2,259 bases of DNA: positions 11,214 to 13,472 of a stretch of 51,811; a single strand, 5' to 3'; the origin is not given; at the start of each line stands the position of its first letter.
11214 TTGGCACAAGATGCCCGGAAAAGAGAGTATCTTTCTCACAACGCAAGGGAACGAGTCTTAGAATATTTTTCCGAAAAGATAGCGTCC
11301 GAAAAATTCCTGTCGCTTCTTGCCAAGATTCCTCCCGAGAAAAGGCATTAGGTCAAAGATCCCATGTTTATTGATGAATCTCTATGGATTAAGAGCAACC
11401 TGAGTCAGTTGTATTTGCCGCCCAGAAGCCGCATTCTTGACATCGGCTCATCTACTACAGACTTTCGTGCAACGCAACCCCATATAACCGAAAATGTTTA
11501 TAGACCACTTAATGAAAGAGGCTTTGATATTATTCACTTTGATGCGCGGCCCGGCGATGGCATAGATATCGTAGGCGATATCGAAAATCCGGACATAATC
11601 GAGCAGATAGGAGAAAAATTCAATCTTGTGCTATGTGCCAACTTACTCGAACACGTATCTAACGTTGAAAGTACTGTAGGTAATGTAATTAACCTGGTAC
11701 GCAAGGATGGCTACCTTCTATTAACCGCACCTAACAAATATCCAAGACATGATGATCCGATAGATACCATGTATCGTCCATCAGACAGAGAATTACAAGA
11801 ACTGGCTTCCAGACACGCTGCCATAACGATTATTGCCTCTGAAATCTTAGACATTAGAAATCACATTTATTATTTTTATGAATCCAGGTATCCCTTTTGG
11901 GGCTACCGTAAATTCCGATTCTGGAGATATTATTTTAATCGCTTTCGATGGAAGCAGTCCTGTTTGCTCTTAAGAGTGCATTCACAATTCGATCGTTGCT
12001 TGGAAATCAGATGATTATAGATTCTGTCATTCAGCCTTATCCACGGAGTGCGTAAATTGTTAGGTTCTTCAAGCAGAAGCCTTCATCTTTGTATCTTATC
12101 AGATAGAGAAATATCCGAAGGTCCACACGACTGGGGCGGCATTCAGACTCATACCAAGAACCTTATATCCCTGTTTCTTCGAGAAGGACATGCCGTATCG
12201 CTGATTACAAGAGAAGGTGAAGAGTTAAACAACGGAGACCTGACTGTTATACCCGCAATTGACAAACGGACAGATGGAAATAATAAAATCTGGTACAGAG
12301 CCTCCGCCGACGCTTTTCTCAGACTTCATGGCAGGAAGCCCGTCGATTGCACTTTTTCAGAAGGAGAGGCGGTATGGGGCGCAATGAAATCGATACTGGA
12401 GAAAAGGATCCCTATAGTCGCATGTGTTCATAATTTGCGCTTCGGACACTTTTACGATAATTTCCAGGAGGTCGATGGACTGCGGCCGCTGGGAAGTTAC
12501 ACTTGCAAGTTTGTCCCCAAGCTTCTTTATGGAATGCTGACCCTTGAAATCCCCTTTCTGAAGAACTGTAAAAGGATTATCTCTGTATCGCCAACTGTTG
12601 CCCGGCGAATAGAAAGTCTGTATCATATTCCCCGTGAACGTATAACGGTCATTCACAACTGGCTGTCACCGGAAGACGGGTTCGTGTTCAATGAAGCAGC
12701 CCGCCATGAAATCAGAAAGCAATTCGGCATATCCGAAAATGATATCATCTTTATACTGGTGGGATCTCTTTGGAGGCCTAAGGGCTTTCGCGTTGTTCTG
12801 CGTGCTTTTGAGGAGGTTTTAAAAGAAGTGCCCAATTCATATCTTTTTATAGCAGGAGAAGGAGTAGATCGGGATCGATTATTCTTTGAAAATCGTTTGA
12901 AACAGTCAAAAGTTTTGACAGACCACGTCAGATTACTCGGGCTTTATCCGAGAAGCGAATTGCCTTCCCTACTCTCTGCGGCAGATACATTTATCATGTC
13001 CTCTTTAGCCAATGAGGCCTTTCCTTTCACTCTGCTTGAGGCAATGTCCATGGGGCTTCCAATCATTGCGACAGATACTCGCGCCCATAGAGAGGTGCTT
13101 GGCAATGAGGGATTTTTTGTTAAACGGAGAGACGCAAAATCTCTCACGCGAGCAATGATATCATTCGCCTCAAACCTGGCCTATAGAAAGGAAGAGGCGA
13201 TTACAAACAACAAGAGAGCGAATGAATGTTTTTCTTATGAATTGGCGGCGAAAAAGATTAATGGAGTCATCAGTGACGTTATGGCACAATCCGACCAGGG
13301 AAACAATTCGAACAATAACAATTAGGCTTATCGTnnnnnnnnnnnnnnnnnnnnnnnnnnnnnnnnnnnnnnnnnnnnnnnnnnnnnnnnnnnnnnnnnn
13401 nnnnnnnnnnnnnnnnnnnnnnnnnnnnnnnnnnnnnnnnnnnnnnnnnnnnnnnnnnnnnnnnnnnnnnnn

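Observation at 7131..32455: Eight SAM-methyltransferase genes interleaved with glycosyltransferases in one polysaccharide locus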

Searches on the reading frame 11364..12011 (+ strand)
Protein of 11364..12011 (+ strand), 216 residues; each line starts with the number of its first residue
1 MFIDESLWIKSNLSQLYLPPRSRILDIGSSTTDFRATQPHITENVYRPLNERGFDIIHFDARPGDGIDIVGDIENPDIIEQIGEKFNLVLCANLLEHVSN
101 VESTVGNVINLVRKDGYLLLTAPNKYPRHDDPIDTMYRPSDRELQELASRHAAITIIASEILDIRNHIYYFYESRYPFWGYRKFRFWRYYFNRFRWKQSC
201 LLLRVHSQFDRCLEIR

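Call 3: search_protein_families(library=pfam, proteins=[window:11364-12011:+], max_evalue=0.01)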
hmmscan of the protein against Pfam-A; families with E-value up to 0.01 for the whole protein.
window:11364-12011:+ (216 aa): 4 families
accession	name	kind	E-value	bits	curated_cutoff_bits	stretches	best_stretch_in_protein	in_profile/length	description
PF13489.12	Methyltransf_23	-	1.1e-10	42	27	1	16-140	16-136/164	Methyltransferase domain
PF08242.18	Methyltransf_12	-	0.00018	22.6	30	1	73-118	53-98/98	Methyltransferase domain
PF13847.12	Methyltransf_31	-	0.0003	20.9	27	1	70-128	60-114/145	Methyltransferase domain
PF08241.18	Methyltransf_11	-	0.0035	18.4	21.2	1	70-119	48-94/95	Methyltransferase domain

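Call 9: search_protein_families(library=ncbifam, proteins=[window:11364-12011:+], max_evalue=0.01)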
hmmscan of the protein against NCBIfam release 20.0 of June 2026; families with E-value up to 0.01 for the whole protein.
window:11364-12011:+ (216 aa): 2 families
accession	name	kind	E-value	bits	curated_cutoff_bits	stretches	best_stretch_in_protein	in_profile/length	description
TIGR01983.1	UbiG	equivalog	9.6e-06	25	102.95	1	78-125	109-156/228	bifunctional 2-polyprenyl-6-hydroxyphenol methylase/3-demethylubiquinol 3-O-methyltransferase UbiG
TIGR04345.1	ovoA_Cterm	equivalog_domain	0.0012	18.4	170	1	81-130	130-179/242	putative 4-mercaptohistidine N1-methyltransferase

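Call 38: search_solved_structures(query=window:11364-12011:+, max_evalue=0.05)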
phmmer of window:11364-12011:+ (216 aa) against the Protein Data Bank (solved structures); distinct sequences matched with E-value up to 0.05: 0.

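Call 43: find_homologous_proteins(query=window:11364-12011:+, max_evalue=0.00001)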
Query window:11364-12011:+ (216 aa): 95 proteins with E <= 0.00001 among 199 candidates.
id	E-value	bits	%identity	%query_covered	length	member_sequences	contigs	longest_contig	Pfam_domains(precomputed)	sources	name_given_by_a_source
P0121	2.0e-136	471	99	95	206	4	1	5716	PF13489.13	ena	-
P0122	3.5e-90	320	65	95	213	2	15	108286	PF13847.13,PF13489.13,PF08241.19,PF08242.19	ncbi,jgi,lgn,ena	-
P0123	1.8e-80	288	61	95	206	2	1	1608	PF13489.13,PF08241.19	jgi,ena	-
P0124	8.1e-80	286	55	96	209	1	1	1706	PF13489.13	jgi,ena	-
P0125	2.2e-73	265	60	95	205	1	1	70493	PF13489.13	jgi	jgi:SAM-dependent methyltransferase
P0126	3.1e-72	261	51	94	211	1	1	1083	PF13489.13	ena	-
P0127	1.3e-71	259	55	95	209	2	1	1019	PF13489.13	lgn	-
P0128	1.3e-71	259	53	96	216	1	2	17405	PF13489.13,PF08242.19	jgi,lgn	jgi:SAM-dependent methyltransferase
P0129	1.6e-69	252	55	95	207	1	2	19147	PF13489.13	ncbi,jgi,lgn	ncbi:MAG: methyltransferase domain-containing protein [Candidatus Omnitrophota bacterium]|jgi:SAM-de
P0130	4.6e-69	251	51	96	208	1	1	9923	PF13489.13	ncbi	-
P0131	2.1e-68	248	52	94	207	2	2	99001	PF13489.13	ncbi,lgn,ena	-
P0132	2.3e-63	232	51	96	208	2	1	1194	PF13489.13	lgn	-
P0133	8.3e-63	230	53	95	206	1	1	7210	PF13489.13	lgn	-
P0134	2.4e-62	229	47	92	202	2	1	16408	PF13489.13,PF08241.19,PF08242.19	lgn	-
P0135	3.0e-62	228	51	95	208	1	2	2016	PF13489.13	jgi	jgi:SAM-dependent methyltransferase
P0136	3.0e-62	228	49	94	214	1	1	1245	PF13489.13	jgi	jgi:SAM-dependent methyltransferase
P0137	8.9e-61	224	50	95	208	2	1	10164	PF13489.13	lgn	-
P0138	1.2e-60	223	49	96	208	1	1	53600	PF13489.13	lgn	-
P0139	1.1e-59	220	48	96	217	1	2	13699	PF13489.13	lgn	-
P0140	1.4e-59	220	49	95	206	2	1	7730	PF13489.13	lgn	-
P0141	1.9e-59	219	50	95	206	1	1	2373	PF13489.13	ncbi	-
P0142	2.2e-59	219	49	96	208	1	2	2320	PF13489.13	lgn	-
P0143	3.4e-55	205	49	94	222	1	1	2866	PF13489.13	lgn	-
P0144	4.1e-55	205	50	94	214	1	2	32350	PF13489.13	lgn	-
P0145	5.9e-49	185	45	94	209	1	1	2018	PF13489.13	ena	-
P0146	4.1e-48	182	43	95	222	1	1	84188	PF13489.13,PF08242.19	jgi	jgi:SAM-dependent methyltransferase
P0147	1.3e-42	164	42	94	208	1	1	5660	PF13489.13,PF08242.19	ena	-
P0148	5.8e-42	162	46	94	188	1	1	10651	PF13847.13,PF13489.13,PF13649.13,PF08241.19,PF08242.19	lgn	-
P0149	1.9e-41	160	44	94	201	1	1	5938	PF13489.13,PF08241.19,PF08242.19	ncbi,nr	ncbi:MAG: methyltransferase domain-containing protein [Candidatus Latescibacteria bacterium]|nr:meth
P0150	3.6e-41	159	39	96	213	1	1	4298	PF13489.13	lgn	-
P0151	6.9e-41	158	39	94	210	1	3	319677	PF13489.13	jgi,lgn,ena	jgi:hypothetical protein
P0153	2.6e-38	150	36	96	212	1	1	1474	PF13489.13,PF08242.19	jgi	jgi:SAM-dependent methyltransferase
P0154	1.1e-37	148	47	79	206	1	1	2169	PF13489.13,PF08241.19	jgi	jgi:SAM-dependent methyltransferase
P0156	4.7e-36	143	42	94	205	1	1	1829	PF13489.13,PF08242.19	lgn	-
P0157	8.9e-36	142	41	94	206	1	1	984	PF13489.13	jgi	-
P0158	3.8e-35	140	39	94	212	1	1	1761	PF13489.13,PF08242.19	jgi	jgi:SAM-dependent methyltransferase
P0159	1.0e-34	138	41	94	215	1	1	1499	PF13847.13,PF13489.13,PF08241.19,PF08242.19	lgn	-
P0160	1.3e-34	138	40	94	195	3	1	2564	PF13489.13,PF08241.19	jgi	jgi:SAM-dependent methyltransferase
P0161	1.8e-34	137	40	97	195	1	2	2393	PF13489.13,PF08241.19,PF08242.19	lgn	-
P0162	2.0e-34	137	47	69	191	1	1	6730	PF13847.13,PF13489.13,PF08241.19,PF08242.19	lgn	-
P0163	2.0e-34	137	40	94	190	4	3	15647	PF13489.13,PF08241.19,PF08242.19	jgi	jgi:SAM-dependent methyltransferase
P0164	2.7e-34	137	38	94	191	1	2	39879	PF13847.13,PF13489.13,PF13649.13,PF05219.18,PF08241.19,PF08242.19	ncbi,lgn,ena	-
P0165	4.0e-34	136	40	97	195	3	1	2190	PF13847.13,PF13489.13,PF08241.19,PF08242.19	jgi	jgi:SAM-dependent methyltransferase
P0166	4.2e-34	136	40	97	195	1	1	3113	PF13489.13,PF08241.19,PF08242.19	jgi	jgi:SAM-dependent methyltransferase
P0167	5.3e-34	136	40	94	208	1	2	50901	PF13847.13,PF13489.13,PF08241.19,PF08242.19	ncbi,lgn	-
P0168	6.8e-34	136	38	95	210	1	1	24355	PF13489.13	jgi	jgi:hypothetical protein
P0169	7.9e-34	135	40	98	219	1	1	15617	PF13489.13,PF08241.19,PF08242.19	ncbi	-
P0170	7.9e-34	135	39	94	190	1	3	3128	PF13847.13,PF13489.13,PF08241.19,PF08242.19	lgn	-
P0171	1.0e-33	135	38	96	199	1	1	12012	PF13847.13,PF13489.13,PF08241.19,PF08242.19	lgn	-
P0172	2.1e-33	134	41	94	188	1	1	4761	PF13847.13,PF13489.13,PF13649.13,PF08241.19,PF08242.19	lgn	-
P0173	4.2e-33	133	42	77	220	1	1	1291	PF13489.13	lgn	-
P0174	5.8e-33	133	44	75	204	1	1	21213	PF13847.13,PF13489.13,PF05219.18,PF08241.19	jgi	-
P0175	1.1e-32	132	41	94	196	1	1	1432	PF13489.13,PF13649.13,PF08241.19,PF08242.19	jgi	jgi:SAM-dependent methyltransferase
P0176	2.1e-32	131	39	94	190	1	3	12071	PF13847.13,PF13489.13,PF08241.19,PF08242.19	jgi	jgi:SAM-dependent methyltransferase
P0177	2.2e-32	131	41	94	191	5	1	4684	PF13847.13,PF13489.13,PF13649.13,PF08241.19,PF08242.19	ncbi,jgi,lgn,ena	jgi:SAM-dependent methyltransferase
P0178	2.6e-32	130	40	94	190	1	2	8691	PF13489.13,PF08241.19,PF08242.19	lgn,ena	-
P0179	2.9e-32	130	40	94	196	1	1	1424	PF13847.13,PF13489.13,PF08241.19,PF08242.19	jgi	jgi:SAM-dependent methyltransferase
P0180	3.4e-32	130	39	94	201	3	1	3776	PF13489.13,PF08241.19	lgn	-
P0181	1.1e-31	128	38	94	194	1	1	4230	PF13489.13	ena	-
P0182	1.2e-31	128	34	94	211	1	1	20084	PF13489.13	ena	-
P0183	2.4e-31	127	35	79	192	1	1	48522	PF13489.13,PF08241.19,PF08242.19,PF05401.17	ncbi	ncbi:methyltransferase domain-containing protein [Candidatus Omnitrophota bacterium]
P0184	2.9e-31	127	39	94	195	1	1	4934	PF13489.13,PF08241.19,PF08242.19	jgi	jgi:SAM-dependent methyltransferase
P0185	4.0e-31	127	38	96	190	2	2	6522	PF13489.13,PF08241.19,PF08242.19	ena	-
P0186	9.9e-31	125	37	94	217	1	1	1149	PF13489.13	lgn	-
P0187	1.2e-30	125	41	68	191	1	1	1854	PF13847.13,PF13489.13,PF08241.19,PF08242.19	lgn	-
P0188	6.1e-30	123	33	94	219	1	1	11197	PF13489.13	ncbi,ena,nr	ncbi:MAG: hypothetical protein KAV87_44795 [Desulfobacteraceae bacterium]|nr:hypothetical protein [D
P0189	1.1e-29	122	41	68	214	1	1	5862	PF13847.13,PF13489.13,PF08241.19,PF08242.19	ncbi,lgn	-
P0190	4.8e-29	120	40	76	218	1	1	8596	PF13489.13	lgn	-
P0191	1.1e-28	119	40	76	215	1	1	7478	PF13489.13,PF08242.19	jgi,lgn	-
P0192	1.1e-28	119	36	94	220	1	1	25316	PF13489.13,PF08242.19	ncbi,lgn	ncbi:MAG: methyltransferase domain-containing protein [Acidobacteriota bacterium]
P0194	8.5e-28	116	35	91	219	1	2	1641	PF13489.13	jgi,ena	-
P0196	2.9e-27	114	38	79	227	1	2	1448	PF13489.13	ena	-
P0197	3.5e-27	114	33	94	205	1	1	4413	PF13489.13,PF05219.18,PF08242.19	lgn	-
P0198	5.8e-27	113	38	76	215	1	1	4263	PF13847.13,PF13489.13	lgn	-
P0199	1.4e-26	112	34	98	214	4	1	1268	PF13847.13,PF13489.13,PF13649.13,PF08241.19,PF08242.19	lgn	-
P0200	1.4e-26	112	32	94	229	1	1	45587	PF13489.13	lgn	-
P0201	1.2e-25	109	40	75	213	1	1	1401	PF13489.13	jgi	jgi:SAM-dependent methyltransferase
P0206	1.5e-24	105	42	62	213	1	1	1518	PF13489.13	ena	-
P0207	2.7e-24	104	40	68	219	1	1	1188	PF13489.13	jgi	jgi:hypothetical protein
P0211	2.3e-23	101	40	68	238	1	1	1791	PF13489.13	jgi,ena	-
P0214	6.6e-22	96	38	68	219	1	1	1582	PF13489.13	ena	-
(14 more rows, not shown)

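Call 51: predict_structure(alignment_id=A3)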
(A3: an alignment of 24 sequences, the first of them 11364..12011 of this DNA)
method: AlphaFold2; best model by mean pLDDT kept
length: 216 residues; sequences in the alignment: 24
mean_pLDDT: 91.9   pTM: 0.89
mean pLDDT of the five models: 91.9, 91.7, 91.3, 90.4, 90.0
residues with pLDDT >= 90: 173; 70-90: 23; 50-70: 17; < 50: 3
segments of 3 or more residues with pLDDT < 50: none
pLDDT, mean of each block of 10 residues (from residue 1): 98 97 97 96 98 98 98 97 98 96 98 98 92 92 98 98 93 59 72 93 92 49
secondary structure, 60 per line:
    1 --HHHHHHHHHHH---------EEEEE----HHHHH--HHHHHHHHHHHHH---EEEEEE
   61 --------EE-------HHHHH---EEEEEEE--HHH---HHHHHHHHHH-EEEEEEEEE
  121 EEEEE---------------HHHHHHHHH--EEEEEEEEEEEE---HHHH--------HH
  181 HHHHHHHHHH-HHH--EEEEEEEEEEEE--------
elements in order: H3-13 E23-27 H32-36 H39-51 E55-60 H78-82 E86-92 H101-110 E112-125 H141-149 E152-163 H167-170 H179-190 E197-208

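Call 55: fold_search(model_id=the predicted structure, library=pdb)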
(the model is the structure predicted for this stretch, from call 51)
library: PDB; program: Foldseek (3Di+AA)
matches with E <= 10: 1776; with E <= 0.001: 913
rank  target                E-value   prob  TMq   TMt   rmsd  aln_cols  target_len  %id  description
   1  3l8d                  4.3e-09  1.00  0.56  0.59   7.7       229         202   13  Crystal structure of methyltransferase from Bacillus Thuringiensis (released 2010-01-12)
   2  8zsa_C                6.7e-09  1.00  0.58  0.45   7.6       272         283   15  Crystal structure of 4VPMT2 (released 2025-03-19)
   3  7qos_A                8.6e-09  1.00  0.54  0.35   8.5       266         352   20  Cyclopropane fatty acid synthase from Aquifex aeolicous with bound ligands (released 2022-02-02)
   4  1xxl_A                9.1e-09  1.00  0.50  0.47   7.5       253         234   15  The crystal structure of YcgJ protein from Bacillus subitilis at 2.1 A resolution (released 2004-11-23)
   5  7qos_B                1.9e-08  1.00  0.53  0.35   9.0       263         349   20  Cyclopropane fatty acid synthase from Aquifex aeolicous with bound ligands (released 2022-02-02)
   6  5m58_A                2.5e-08  1.00  0.53  0.50   6.7       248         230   10  Crystal structure of CouO, a C-methyltransferase from Streptomyces rishiriensis (released 2017-02-15)
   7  6d6y                  2.5e-08  1.00  0.52  0.25   6.8       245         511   14  AprA Methyltransferase 2 - GNAT didomain in complex with SAH (released 2018-05-09)
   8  4rvd                  2.6e-08  1.00  0.53  0.30   6.2       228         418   13  Crystal structure of MtmC in complex with SAM (released 2015-01-28)
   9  8zsa_A                3.2e-08  1.00  0.59  0.46   7.4       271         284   14  Crystal structure of 4VPMT2 (released 2025-03-19)
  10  9sm1_E                3.2e-08  1.00  0.49  0.39   8.4       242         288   10  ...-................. from Pseudomonas chlororaphis in complex with SAH and FPP (released 2025-12-31)
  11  7veo_A                3.6e-08  1.00  0.49  0.43   8.4       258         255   14  Crystal structure of juvenile hormone acid methyltransferase silkworm JHAMT isoform3 complex with S-Adenosyl-L-homocys (released 2022-09-28)
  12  5m58_B                3.9e-08  1.00  0.53  0.51   7.4       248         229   10  Crystal structure of CouO, a C-methyltransferase from Streptomyces rishiriensis (released 2017-02-15)
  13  7ebx                  4.4e-08  1.00  0.52  0.45   6.8       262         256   14  Crystal structure of juvenile hormone acid methyltransferase JHAMT in complex with S-adenosyl-L-homocysteine. (released 2021-09-29)
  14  5mgz_A                4.4e-08  1.00  0.45  0.42   8.7       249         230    9  Streptomyces Spheroides NovO (8-demethylnovbiocic acid methyltransferase) with SAH (released 2017-01-18)
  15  9sm1_A                5.0e-08  1.00  0.48  0.37   7.7       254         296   11  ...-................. from Pseudomonas chlororaphis in complex with SAH and FPP (released 2025-12-31)
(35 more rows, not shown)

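Call 74: find_encoding_contigs(protein=P0122, flank=10000, max_places=1)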
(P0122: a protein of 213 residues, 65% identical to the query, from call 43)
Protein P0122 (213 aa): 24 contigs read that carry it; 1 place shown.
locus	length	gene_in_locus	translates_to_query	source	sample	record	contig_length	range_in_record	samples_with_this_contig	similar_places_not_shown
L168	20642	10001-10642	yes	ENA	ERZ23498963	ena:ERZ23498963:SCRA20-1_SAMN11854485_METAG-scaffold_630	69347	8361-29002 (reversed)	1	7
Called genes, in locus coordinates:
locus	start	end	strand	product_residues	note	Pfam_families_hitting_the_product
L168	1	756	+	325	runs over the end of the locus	PF00515:TPR_1, PF07719:TPR_2 (weak), PF13414:TPR_11, PF13424:TPR_12 (weak), PF13432:TPR_16, PF12895:ANAPC3 (weak), PF00515:TPR_1 (weak), PF13414:TPR_11, +6 more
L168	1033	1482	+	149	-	PF01522:Polysacc_deac_1 (weak)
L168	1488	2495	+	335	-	PF05050:Methyltransf_21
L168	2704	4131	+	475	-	PF02310:B12-binding, PF19864:Radical_SAM_N2 (faint), PF04055:Radical_SAM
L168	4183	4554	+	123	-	PF01522:Polysacc_deac_1 (weak)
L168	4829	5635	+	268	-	PF01522:Polysacc_deac_1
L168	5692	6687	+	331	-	PF01073:3Beta_HSD, PF01370:Epimerase, PF02719:Polysacc_synt_2, PF04321:RmlD_sub_bind, PF05368:NmrA (weak), PF13460:NAD_binding_10, PF16363:GDP_Man_Dehyd, PF07993:NAD_binding_4 (weak)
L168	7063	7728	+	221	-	PF08241:Methyltransf_11, PF13649:Methyltransf_25 (weak)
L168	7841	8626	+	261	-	PF01066:CDP-OH_P_transf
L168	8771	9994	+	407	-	PF20706:GT4-conflict (faint), PF13439:Glyco_transf_4, PF00534:Glycos_transf_1, PF13692:Glyco_trans_1_4, PF13524:Glyco_trans_1_2 (weak)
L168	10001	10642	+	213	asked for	PF13489:Methyltransf_23, PF08241:Methyltransf_11 (weak), PF08242:Methyltransf_12 (weak), PF13847:Methyltransf_31 (weak)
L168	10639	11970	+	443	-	PF01943:Polysacc_synt, PF13440:Polysacc_synt_3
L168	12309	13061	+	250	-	PF05050:Methyltransf_21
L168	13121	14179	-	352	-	PF04055:Radical_SAM, PF13186:SPASM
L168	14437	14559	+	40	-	-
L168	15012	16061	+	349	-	-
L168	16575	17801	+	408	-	PF13477:Glyco_trans_4_2, PF13439:Glyco_transf_4, PF13579:Glyco_trans_4_4 (weak), PF20706:GT4-conflict (weak), PF00534:Glycos_transf_1, PF13692:Glyco_trans_1_4, PF13524:Glyco_trans_1_2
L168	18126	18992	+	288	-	PF13489:Methyltransf_23, PF08241:Methyltransf_11, PF08242:Methyltransf_12, PF13649:Methyltransf_25 (weak), PF13847:Methyltransf_31 (weak)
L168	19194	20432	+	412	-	PF13439:Glyco_transf_4, PF13579:Glyco_trans_4_4, PF00534:Glycos_transf_1, PF13692:Glyco_trans_1_4, PF13524:Glyco_trans_1_2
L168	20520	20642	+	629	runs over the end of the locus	PF13522:GATase_6, PF13537:GATase_7, PF00733:Asn_synthase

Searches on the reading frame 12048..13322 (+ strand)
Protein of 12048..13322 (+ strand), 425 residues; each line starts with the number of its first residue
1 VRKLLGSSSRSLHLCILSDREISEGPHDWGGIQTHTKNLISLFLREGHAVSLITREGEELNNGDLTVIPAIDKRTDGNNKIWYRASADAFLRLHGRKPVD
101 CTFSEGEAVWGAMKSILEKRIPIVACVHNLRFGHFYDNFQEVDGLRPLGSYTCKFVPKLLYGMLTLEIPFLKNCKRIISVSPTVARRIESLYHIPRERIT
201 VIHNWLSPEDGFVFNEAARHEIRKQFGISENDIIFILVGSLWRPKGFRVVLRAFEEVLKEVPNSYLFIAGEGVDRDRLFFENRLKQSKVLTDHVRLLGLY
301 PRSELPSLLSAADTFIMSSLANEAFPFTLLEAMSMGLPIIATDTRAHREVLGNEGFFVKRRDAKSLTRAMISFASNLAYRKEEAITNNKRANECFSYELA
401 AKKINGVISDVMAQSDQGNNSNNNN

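Call 4: search_protein_families(library=pfam, proteins=[window:12048-13322:+], max_evalue=0.01)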
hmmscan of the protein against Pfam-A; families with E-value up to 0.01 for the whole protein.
window:12048-13322:+ (425 aa): 5 families
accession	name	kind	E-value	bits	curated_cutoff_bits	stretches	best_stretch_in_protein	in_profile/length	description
PF00534.26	Glycos_transf_1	-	1.1e-29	103.6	26.4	1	219-389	2-169/172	Glycosyl transferases group 1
PF13692.12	Glyco_trans_1_4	-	2.7e-26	93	27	1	234-375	3-141/142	Glycosyl transferases group 1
PF13439.12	Glyco_transf_4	-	5.5e-18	66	28.5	1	29-208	1-168/170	Glycosyltransferase Family 4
PF13579.12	Glyco_trans_4_4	-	3.3e-08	34.5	29.7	1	30-205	1-158/158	Glycosyl transferase 4-like domain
PF20706.3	GT4-conflict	-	0.0036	16.8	26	1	171-344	144-313/385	Family 4 Glycosyltransferase in conflict systems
